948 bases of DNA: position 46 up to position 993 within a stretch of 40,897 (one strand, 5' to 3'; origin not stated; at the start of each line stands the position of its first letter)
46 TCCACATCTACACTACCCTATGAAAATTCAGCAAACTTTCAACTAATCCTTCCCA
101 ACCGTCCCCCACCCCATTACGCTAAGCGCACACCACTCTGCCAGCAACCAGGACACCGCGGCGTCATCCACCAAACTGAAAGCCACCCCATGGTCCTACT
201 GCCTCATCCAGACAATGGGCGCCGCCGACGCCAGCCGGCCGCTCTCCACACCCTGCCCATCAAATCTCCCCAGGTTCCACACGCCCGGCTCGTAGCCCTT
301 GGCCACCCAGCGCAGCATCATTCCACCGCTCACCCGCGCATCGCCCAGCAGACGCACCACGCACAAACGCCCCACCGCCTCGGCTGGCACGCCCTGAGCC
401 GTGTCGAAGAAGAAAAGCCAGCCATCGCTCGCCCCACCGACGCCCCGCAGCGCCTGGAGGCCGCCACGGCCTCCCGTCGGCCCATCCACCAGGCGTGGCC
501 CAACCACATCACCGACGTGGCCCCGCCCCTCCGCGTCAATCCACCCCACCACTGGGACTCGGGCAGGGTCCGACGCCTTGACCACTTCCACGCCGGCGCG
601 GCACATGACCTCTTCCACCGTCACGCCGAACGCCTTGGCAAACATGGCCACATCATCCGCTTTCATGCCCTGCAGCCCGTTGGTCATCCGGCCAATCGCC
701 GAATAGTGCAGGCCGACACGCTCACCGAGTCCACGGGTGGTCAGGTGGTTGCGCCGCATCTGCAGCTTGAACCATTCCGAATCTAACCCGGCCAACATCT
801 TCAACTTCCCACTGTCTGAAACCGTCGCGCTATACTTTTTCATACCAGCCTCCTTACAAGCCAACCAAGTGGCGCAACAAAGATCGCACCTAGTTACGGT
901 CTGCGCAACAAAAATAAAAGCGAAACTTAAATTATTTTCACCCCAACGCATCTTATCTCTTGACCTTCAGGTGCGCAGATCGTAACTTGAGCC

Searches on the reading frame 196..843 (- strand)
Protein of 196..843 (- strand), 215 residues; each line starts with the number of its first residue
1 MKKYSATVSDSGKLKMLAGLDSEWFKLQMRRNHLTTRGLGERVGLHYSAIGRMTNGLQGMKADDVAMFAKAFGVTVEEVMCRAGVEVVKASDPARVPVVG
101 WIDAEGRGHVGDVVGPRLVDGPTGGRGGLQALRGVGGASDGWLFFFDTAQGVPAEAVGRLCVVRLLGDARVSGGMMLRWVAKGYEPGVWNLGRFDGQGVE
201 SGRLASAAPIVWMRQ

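Call 9: search_protein_families(library=pfam, proteins=[window:196-843:-], max_evalue=0.01)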
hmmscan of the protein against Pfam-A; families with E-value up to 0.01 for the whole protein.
window:196-843:- (215 aa): 2 families
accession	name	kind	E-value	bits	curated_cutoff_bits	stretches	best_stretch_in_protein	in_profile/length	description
PF13560.12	HTH_31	-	5.7e-05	23.8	27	1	30-79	11-61/64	Helix-turn-helix domain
PF13443.12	HTH_26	-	0.0023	18.6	22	1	29-80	6-58/63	Cro/C1-type HTH DNA-binding domain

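Call 13: find_homologous_proteins(query=window:196-843:-)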
Query window:196-843:- (215 aa): 21 proteins with E <= 0.001 among 1267 candidates.
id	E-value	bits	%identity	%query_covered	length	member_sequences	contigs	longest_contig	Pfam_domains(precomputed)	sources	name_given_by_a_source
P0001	5.9e-129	446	93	100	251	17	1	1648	-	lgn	-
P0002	1.0e-127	442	94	99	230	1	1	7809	-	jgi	-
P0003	3.7e-111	388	84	100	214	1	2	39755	-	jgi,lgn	-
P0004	7.1e-102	357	78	100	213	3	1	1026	-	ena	-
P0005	4.9e-101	355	78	100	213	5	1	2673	-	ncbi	-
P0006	1.0e-100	354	77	100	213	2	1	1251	-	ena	-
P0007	2.4e-100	352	76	100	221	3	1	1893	-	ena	-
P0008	3.4e-95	336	73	100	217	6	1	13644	-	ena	-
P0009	4.0e-58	214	72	66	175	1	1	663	-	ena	-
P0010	9.2e-56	207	68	68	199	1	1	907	-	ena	-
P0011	3.5e-53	198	66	68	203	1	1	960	-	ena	-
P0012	6.5e-51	191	77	56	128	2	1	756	-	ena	-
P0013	8.1e-50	187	76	54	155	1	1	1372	-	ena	-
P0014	8.5e-46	174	49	91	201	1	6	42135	-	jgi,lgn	jgi:hypothetical protein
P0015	2.8e-26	110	35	93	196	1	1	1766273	PF01381.29,PF13443.13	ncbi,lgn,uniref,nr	ncbi:helix-turn-helix domain-containing protein [Nitrosovibrio sp. Nv4]|uniref:helix-turn-helix doma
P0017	9.5e-26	108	37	91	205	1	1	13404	-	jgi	jgi:hypothetical protein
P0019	2.7e-23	100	37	92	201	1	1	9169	PF01381.29,PF13560.13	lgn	-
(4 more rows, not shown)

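Call 14: find_encoding_contigs(protein=P0003, flank=10000, max_places=3)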
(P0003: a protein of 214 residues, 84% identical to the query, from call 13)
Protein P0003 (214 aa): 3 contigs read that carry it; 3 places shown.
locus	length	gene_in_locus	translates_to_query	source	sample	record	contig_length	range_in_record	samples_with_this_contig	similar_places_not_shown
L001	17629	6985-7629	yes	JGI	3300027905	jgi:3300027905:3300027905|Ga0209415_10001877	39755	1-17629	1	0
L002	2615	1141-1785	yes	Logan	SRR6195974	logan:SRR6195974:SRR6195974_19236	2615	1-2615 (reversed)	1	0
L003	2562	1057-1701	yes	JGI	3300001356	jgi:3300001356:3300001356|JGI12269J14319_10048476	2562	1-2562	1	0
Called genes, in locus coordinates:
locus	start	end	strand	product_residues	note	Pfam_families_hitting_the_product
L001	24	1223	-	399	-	PF10926:DUF2800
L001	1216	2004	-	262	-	-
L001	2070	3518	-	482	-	PF00176:SNF2-rel_dom, PF00271:Helicase_C (weak)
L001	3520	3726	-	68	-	-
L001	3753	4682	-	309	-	-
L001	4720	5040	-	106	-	-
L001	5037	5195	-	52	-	-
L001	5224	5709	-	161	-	-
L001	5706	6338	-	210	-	-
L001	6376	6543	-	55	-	-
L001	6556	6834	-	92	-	-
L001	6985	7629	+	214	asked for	-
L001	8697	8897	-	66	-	-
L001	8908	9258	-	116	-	-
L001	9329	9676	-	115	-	-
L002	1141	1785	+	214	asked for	-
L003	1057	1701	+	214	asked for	-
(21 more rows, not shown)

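Call 15: find_encoding_contigs(protein=P0014, flank=10000, max_places=4)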
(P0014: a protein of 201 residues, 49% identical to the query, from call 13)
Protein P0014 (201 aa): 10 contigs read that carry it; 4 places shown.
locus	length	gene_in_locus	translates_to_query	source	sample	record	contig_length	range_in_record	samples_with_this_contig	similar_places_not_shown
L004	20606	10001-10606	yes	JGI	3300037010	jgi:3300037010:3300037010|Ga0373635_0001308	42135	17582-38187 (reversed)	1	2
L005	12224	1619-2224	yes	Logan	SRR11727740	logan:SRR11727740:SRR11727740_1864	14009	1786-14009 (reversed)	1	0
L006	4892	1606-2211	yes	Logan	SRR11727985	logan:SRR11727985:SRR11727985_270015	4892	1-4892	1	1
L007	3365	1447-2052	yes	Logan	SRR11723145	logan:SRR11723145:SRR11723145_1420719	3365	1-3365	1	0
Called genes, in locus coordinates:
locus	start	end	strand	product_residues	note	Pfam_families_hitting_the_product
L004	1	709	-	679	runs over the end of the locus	PF00476:DNA_pol_A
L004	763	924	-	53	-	-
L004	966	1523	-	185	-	PF10991:Enc34_ssDNA-bd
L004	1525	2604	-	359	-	PF10926:DUF2800, PF12705:PDDEXK_1 (weak)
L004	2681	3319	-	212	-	-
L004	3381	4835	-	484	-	PF00176:SNF2-rel_dom, PF00271:Helicase_C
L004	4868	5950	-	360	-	PF13432:TPR_16 (faint)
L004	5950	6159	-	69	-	-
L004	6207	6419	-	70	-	-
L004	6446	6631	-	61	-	-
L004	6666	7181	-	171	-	PF18757:Nmad5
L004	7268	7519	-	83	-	-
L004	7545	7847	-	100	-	-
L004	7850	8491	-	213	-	PF25296:Decapeptide (faint), PF00805:Pentapeptide, PF13576:Pentapeptide_3 (faint), PF13599:Pentapeptide_4 (faint), PF00805:Pentapeptide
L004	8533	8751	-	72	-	-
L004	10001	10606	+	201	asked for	-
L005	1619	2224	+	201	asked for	-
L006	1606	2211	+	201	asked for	-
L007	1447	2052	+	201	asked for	-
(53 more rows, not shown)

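Call 16: find_encoding_contigs(protein=P0008, flank=10000, max_places=2)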
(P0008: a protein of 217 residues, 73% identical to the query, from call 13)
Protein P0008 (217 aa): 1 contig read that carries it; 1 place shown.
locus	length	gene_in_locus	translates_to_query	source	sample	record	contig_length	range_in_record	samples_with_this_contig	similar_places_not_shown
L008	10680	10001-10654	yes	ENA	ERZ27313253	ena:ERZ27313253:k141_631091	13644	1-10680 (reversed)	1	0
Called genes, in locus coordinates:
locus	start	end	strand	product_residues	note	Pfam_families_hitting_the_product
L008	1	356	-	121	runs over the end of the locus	-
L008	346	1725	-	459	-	-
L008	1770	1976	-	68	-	-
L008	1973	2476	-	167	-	-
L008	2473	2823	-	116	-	-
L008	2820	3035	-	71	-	-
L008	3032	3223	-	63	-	-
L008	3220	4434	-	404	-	-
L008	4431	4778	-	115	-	-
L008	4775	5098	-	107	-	-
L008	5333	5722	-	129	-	-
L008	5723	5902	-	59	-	-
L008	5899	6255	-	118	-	-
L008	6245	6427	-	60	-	-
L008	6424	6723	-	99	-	-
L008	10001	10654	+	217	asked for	-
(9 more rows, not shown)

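Call 20: find_encoding_contigs(protein=P0015, flank=10000, max_places=1)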
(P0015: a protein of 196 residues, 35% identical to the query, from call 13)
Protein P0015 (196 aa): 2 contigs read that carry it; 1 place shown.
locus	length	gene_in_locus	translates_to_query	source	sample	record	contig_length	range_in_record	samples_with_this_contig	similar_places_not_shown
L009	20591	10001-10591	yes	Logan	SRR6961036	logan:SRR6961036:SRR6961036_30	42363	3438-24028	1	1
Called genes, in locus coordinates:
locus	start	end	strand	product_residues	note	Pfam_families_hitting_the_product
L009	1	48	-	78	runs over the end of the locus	-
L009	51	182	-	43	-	-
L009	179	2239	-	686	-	PF00476:DNA_pol_A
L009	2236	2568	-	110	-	-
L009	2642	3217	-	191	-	PF10991:Enc34_ssDNA-bd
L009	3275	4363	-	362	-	PF10926:DUF2800, PF12705:PDDEXK_1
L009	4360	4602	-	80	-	-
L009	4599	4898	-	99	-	-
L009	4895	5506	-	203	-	-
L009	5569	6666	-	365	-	PF00176:SNF2-rel_dom, PF00271:Helicase_C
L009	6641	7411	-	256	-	PF18909:dGTP_diPhyd_N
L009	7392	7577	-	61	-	-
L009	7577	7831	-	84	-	-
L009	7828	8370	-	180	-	-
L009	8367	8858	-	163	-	-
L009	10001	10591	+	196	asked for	PF01381:HTH_3, PF13443:HTH_26 (faint)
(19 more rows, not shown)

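Call 21: find_encoding_contigs(protein=P0017, flank=10000, max_places=1)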
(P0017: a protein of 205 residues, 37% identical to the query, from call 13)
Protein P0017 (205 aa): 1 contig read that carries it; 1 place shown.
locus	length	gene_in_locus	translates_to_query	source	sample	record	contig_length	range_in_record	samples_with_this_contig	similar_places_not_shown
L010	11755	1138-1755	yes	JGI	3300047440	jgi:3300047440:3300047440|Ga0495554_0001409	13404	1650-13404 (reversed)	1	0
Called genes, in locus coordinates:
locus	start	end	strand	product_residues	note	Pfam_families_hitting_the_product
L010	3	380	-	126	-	?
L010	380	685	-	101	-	-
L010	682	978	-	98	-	-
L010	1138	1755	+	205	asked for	-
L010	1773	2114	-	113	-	-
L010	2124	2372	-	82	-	-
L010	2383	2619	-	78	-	PF13338:AbiEi_4 (weak)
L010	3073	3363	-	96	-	PF27050:Phage_P22_Y8K6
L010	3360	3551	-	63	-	-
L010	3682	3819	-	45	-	-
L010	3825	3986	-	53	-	-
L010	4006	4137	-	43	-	-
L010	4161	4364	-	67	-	-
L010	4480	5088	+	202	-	PF20901:Sf6_terminase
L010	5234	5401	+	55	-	-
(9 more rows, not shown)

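Call 22: find_encoding_contigs(protein=P0019, flank=10000, max_places=1)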
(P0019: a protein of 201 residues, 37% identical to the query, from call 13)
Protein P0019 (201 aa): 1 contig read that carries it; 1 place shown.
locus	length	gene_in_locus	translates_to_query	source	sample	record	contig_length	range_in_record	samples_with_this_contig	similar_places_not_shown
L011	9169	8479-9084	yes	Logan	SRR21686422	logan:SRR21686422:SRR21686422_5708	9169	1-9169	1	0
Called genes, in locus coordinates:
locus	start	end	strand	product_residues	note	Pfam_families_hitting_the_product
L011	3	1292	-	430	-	?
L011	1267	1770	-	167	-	PF07463:NUMOD4, PF13392:HNH_3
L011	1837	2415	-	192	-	PF10991:Enc34_ssDNA-bd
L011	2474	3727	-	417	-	PF10926:DUF2800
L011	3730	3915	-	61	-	-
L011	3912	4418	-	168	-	-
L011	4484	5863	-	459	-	PF00176:SNF2-rel_dom, PF00271:Helicase_C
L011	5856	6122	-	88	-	-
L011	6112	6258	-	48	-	PF22811:Zn_ribbon_NrdR (weak)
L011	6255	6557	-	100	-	PF11753:DUF3310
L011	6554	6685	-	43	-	-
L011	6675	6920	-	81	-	-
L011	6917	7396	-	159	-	-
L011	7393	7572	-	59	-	-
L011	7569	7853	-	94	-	-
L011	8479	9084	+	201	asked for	PF13560:HTH_31 (faint), PF01381:HTH_3 (weak)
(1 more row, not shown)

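Call 26: search_protein_families(library=phrogs, proteins=[window:196-843:-], max_evalue=0.001)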
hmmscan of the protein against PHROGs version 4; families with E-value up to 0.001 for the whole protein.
window:196-843:- (215 aa): 5 families
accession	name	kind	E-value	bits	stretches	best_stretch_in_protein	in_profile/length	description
phrog_4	-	transcription regulation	4.3e-07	30.3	1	25-107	141-224/400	transcriptional repressor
phrog_3949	-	transcription regulation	1.5e-05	26.1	1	23-95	15-86/161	transcriptional repressor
phrog_5301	-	transcription regulation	0.00014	23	1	28-85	15-74/132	transcriptional repressor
phrog_8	-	transcription regulation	0.00015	22.3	1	29-86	166-222/346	transcriptional regulator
phrog_4583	-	transcription regulation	0.00028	21.9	1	28-80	18-70/81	transcriptional repressor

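Call 31: find_related_loci(query=A1, collection=viral_contigs, flank=10000)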
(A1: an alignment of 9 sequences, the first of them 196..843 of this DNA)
Query A1 (215 aa) in viral_contigs; peptide patterns used: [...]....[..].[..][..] (x = any residue, [..] = any of these).
25 stretches matched a pattern; 15 encode a relative of the query (tblastn E <= 1e-3); 15 distinct loci.
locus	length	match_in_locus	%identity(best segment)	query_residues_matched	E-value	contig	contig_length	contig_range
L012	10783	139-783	93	1-215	3e-133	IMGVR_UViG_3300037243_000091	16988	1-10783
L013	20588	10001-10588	49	20-215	3e-50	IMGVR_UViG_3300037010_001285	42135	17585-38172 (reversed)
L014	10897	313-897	43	16-215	1e-37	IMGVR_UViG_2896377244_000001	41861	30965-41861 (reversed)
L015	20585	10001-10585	35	16-214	1e-33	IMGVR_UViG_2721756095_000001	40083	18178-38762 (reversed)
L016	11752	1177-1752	37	20-215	7e-31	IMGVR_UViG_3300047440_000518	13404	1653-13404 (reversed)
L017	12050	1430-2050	36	6-215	9e-30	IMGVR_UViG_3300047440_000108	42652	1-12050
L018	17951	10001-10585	31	18-215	2e-28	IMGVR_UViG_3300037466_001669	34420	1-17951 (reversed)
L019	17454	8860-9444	31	18-215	2e-28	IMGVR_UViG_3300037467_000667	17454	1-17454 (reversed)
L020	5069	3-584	31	19-215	3e-28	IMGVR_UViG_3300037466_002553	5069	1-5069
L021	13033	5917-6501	31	18-215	2e-28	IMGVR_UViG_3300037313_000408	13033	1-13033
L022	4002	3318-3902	30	18-215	1e-27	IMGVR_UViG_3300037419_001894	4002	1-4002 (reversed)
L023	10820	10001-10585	30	18-215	2e-27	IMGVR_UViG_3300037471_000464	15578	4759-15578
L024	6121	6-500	31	48-215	9e-22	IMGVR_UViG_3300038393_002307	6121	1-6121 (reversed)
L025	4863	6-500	31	48-215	1e-21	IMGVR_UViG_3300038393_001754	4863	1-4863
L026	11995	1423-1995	31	20-214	2e-18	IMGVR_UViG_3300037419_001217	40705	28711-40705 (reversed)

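Call 33: find_related_loci(query=A1, collection=genome_contigs, flank=10000)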
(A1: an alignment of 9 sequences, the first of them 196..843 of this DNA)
Query A1 (215 aa) in genome_contigs; peptide patterns used: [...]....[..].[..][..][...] (x = any residue, [..] = any of these).
112 stretches matched a pattern; 2 encode a relative of the query (tblastn E <= 1e-3); 2 distinct loci.
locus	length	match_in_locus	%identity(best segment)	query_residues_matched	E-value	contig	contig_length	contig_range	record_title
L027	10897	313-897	43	16-215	2e-38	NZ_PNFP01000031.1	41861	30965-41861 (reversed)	Ensifer adhaerens strain ST2 ST2_scaffold31, whole genome shotgun sequence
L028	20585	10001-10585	35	16-214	2e-34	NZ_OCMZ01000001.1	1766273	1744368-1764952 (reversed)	Nitrosovibrio sp. Nv4, whole genome shotgun sequence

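Call 34: search_dna_similar(query=window:196-843:-, collection=phages, mode=protein, max_rows=15, max_evalue=0.001)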
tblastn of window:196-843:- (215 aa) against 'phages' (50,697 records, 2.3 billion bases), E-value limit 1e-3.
Records with a match: 34; places in all: 36; records where one place covers at least 80% of the query: 34.
Best place of each record, by identity: <60% 34.
By first word of the organism name: Ralstonia 20; Burkholderia 7; Erwinia 3; Serratia 2; Pseudomonas 2.
By host as written in the record: Ralstonia pseudosolanacearum 6; Ralstonia solanacearum 5; Burkholderia cenocepacia 4; - 3; Ralstonia pseudosolanacearum I-33 (MT061) 2; Ralstonia pseudosolanacearum I-15 (MT017) 2; Serratia marcescens 2; Pseudomonas aeruginosa 2; and 7 more.
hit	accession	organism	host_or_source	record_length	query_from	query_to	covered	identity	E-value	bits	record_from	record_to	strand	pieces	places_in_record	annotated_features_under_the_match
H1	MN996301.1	Ralstonia phage RpY1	Ralstonia solanacearum SL341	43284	16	215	93%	40.6%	9e-32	127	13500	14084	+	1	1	cI-like putative transcriptional regulator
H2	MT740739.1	Ralstonia phage Gerry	Ralstonia pseudosolanacearum I-33 ...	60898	10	215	96%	28.5%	5e-17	84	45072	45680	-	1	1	hypothetical protein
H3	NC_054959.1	Ralstonia phage Gerry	Ralstonia pseudosolanacearum I-33 ...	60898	10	215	96%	28.5%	5e-17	84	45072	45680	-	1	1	hypothetical protein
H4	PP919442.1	Ralstonia phage NK-7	Ralstonia solanacearum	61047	10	214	95%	28.6%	3e-16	82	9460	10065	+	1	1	transcriptional regulator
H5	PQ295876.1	Ralstonia phage YL1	Ralstonia pseudosolanacearum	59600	10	215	96%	28.2%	1e-14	78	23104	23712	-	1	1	hypothetical protein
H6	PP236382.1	Ralstonia phage QkW1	Ralstonia pseudosolanacearum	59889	10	215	96%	28.2%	1e-14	78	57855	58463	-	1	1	hypothetical protein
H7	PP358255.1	Ralstonia phage PY045S1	Ralstonia solanacearum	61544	10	215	96%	28.2%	1e-14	78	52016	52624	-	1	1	hypothetical protein (x2)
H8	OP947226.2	Ralstonia phage p2110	Ralstonia solanacearum strain Tb1546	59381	10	215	96%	27.7%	6e-14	76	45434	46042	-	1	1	hypothetical protein (x2)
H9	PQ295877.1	Ralstonia phage YL2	Ralstonia pseudosolanacearum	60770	10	215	96%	27.7%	6e-14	76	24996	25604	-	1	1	hypothetical protein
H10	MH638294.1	Ralstonia phage GP4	Ralstonia solanacearum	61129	10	215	96%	27.7%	6e-14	76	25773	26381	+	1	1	transcriptional regulator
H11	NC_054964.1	Ralstonia phage GP4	Ralstonia solanacearum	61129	10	215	96%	27.7%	6e-14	76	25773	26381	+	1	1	transcriptional regulator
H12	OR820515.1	Ralstonia phage AhaGv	Ralstonia solanacearum CQPS-1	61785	10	215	96%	27.7%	6e-14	76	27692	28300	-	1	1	transcriptional regulator | hypothetical protein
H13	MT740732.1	Ralstonia phage Darius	Ralstonia pseudosolanacearum I-15 ...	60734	10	215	96%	27.6%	9e-16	81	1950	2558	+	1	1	hypothetical protein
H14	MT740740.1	Ralstonia phage Gervaise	Ralstonia pseudosolanacearum I-15 ...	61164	10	215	96%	27.6%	9e-16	81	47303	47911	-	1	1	hypothetical protein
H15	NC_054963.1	Ralstonia phage Gervaise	Ralstonia pseudosolanacearum I-15 ...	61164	10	215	96%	27.6%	9e-16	81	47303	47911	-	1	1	hypothetical protein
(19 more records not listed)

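Call 35: get_annotated_region(hit=H1, flank=14000)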
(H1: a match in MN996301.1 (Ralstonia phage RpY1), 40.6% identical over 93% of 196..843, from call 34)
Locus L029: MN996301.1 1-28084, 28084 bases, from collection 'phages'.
description: Ralstonia phage RpY1, complete genome.
organism: Ralstonia phage RpY1 (NCBI taxid 2759121)
taxonomy: Viruses; Duplodnaviria; Heunggongvirae; Uroviricota; Caudoviricetes
host: Ralstonia solanacearum SL341; source: -; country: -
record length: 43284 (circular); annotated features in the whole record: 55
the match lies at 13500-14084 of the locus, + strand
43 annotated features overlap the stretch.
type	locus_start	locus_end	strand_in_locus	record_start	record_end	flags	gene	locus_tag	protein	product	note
misc_feature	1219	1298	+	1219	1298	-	-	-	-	-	attachment site attL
CDS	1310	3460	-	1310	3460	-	-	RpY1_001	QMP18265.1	integrase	-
CDS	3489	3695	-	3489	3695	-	-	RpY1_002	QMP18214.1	hypothetical protein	-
CDS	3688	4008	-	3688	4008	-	-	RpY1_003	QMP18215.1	HNH endonuclease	-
CDS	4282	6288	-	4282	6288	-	-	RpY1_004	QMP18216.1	putative DNA polymerase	-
CDS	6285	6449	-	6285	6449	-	-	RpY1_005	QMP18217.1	hypothetical protein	-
CDS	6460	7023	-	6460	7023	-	-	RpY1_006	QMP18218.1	hypothetical protein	-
CDS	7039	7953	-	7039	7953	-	-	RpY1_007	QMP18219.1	PD-(D/E)XK nuclease superfamily protein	-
CDS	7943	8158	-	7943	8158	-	-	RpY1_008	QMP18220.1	hypothetical protein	-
CDS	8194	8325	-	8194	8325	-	-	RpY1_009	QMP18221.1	hypothetical protein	-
CDS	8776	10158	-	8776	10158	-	-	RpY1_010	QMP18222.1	DNA helicase-like protein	similar to DNA helicase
CDS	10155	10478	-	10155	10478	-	-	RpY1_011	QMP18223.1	hypothetical protein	-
CDS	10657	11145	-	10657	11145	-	-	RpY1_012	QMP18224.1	putative RNaseH-like domain protein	-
CDS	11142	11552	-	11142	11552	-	-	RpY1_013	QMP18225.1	hypothetical protein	-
CDS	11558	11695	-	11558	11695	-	-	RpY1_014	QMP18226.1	hypothetical protein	-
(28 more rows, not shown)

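Call 51: search_solved_structures(query=A4, max_evalue=1)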
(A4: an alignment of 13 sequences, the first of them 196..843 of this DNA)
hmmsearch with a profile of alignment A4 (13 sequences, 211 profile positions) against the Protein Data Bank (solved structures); distinct sequences matched with E-value up to 1: 39.
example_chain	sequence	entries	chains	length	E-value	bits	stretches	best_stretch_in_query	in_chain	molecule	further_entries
5byo_A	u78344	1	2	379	1.2e-09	41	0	61-83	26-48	dTor_12x31L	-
4yxz_A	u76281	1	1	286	6.4e-08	35.4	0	61-84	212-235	dTor_9x31L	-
1lli_A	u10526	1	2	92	1.7e-07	34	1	26-78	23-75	PROTEIN (LAMBDA REPRESSOR)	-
1lmb_3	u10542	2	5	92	6.9e-07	32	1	26-78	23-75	PROTEIN (LAMBDA REPRESSOR) | LAMBDA REPRESSOR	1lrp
1rio_A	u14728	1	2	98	7.5e-07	31.9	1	26-78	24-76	Repressor protein CI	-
3bdn_A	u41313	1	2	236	1.5e-06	30.8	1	27-78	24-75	Lambda Repressor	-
3kz3_A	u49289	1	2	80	1.7e-06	30.7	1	24-78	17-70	Repressor protein CI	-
7jvt_C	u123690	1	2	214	2.7e-06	30.1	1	27-79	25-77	Repressor protein CI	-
28tn_A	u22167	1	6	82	0.0022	20.5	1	31-73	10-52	lambda repressor-like protein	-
4ich_A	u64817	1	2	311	0.0035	19.9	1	35-77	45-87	Transcriptional regulator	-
9k3w_A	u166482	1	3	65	0.0082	18.7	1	31-84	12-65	Transcriptional regulator, PbsX family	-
3f51_A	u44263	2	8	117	0.012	18.1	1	31-92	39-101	Clp gene regulator (ClgR)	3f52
8tac_A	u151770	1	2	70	0.017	17.6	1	27-74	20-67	DBP48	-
1sq8_A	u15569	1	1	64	0.042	16.3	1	34-80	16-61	dh434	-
2eby_A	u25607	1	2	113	0.045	16.2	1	36-79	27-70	Putative HTH-type transcriptional regulator ybaQ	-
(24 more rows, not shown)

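Call 53: predict_structure(alignment_id=A4)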
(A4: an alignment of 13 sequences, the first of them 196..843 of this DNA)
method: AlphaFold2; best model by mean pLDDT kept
length: 215 residues; sequences in the alignment: 13
mean_pLDDT: 81.4   pTM: 0.57
mean pLDDT of the five models: 81.4, 79.6, 79.6, 79.3, 78.6
residues with pLDDT >= 90: 72; 70-90: 104; 50-70: 22; < 50: 17
segments of 3 or more residues with pLDDT < 50: 1-11, 88-91
pLDDT, mean of each block of 10 residues (from residue 1): 39 56 91 89 87 83 86 87 65 77 89 82 74 91 89 91 79 79 89 89 92 91
secondary structure, 60 per line:
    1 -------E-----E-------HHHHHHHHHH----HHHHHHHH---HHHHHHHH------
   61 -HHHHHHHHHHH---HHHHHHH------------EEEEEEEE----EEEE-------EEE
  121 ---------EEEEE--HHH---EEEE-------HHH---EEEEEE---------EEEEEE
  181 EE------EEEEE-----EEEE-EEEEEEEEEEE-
elements in order: H22-31 H36-43 H47-54 H62-72 H76-82 E95-102 E107-110 E118-120 E130-134 E143-146 E160-165 E175-182 E189-193 E199-202 E204-214

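Call 55: fold_search(model_id=the predicted structure, library=pdb)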
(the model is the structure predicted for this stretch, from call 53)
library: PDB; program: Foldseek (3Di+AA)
matches with E <= 10: 808; with E <= 0.001: 4
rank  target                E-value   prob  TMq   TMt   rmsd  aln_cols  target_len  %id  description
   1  7jvt_C                2.5e-08  1.00  0.36  0.38  13.6       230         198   16  Crystal structure of a lambda-186 hybrid repressor (released 2021-09-08)
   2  7jvt_D                2.1e-07  1.00  0.36  0.38  12.0       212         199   16  Crystal structure of a lambda-186 hybrid repressor (released 2021-09-08)
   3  2fjr_A                1.1e-05  1.00  0.32  0.35  15.9       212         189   12  Crystal Structure of Bacteriophage 186 (released 2006-06-13)
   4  3bdn_A                2.3e-05  1.00  0.42  0.40   7.7       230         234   19  Crystal Structure of the Lambda Repressor (released 2008-04-15)
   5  6b9r_A                1.6e-03  0.91  0.26  0.14  13.6       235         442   12  Streptomyces albus HEPD with substrate 2-hydroxyethylphosphonate (2-HEP) and Fe(II) bound (released 2017-12-20)
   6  6b9r_C                1.9e-03  0.94  0.26  0.13  13.8       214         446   16  Streptomyces albus HEPD with substrate 2-hydroxyethylphosphonate (2-HEP) and Fe(II) bound (released 2017-12-20)
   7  3gbf                  2.0e-03  0.75  0.23  0.14  15.2       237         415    9  Phpd with cadmium complexed with hydroethylphosphonate (HEP) (released 2009-06-09)
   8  1lli_A                2.1e-03  1.00  0.28  0.62   3.5        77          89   25  THE CRYSTAL STRUCTURE OF A MUTANT PROTEIN WITH ALTERED BUT IMPROVED HYDROPHOBIC CORE PACKING (released 1994-08-31)
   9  8gmu_A                2.4e-03  1.00  0.39  0.59   4.3       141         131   15  Structure of lambda repressor in complex with RecA filament (released 2022-12-21)
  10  6b9s_A                2.4e-03  0.92  0.26  0.14  14.0       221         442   10  MPnS crystallized in the absence of substrate (released 2017-12-20)
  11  3rzz                  2.4e-03  0.72  0.23  0.12  15.8       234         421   10  Structure of Hydroxyethylphoshphonate Dioxygenase Y98F Mutant (released 2011-07-20)
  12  9a7f_A                3.3e-03  1.00  0.30  0.46   4.0        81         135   26  Integrative model of RGHR-DLDH1 by crosslinking MS and deep learning (released 2024-09-18)
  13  7dlv_F                3.5e-03  1.00  0.28  0.40   2.3        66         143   18  shrimp dUTPase in complex with Stl (released 2021-12-01)
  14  6b9s_F                3.7e-03  0.89  0.26  0.15  14.2       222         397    9  MPnS crystallized in the absence of substrate (released 2017-12-20)
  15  6b9s_G                3.9e-03  0.90  0.26  0.14  14.5       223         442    9  MPnS crystallized in the absence of substrate (released 2017-12-20)
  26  1lmb_3                5.7e-03  1.00  0.26  0.61   1.7        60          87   23  REFINED 1.8 ANGSTROM CRYSTAL STRUCTURE OF THE LAMBDA REPRESSOR-OPERATOR COMPLEX (released 1991-11-05)
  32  1lmb_4                7.3e-03  1.00  0.26  0.56   7.0        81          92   21  REFINED 1.8 ANGSTROM CRYSTAL STRUCTURE OF THE LAMBDA REPRESSOR-OPERATOR COMPLEX (released 1991-11-05)
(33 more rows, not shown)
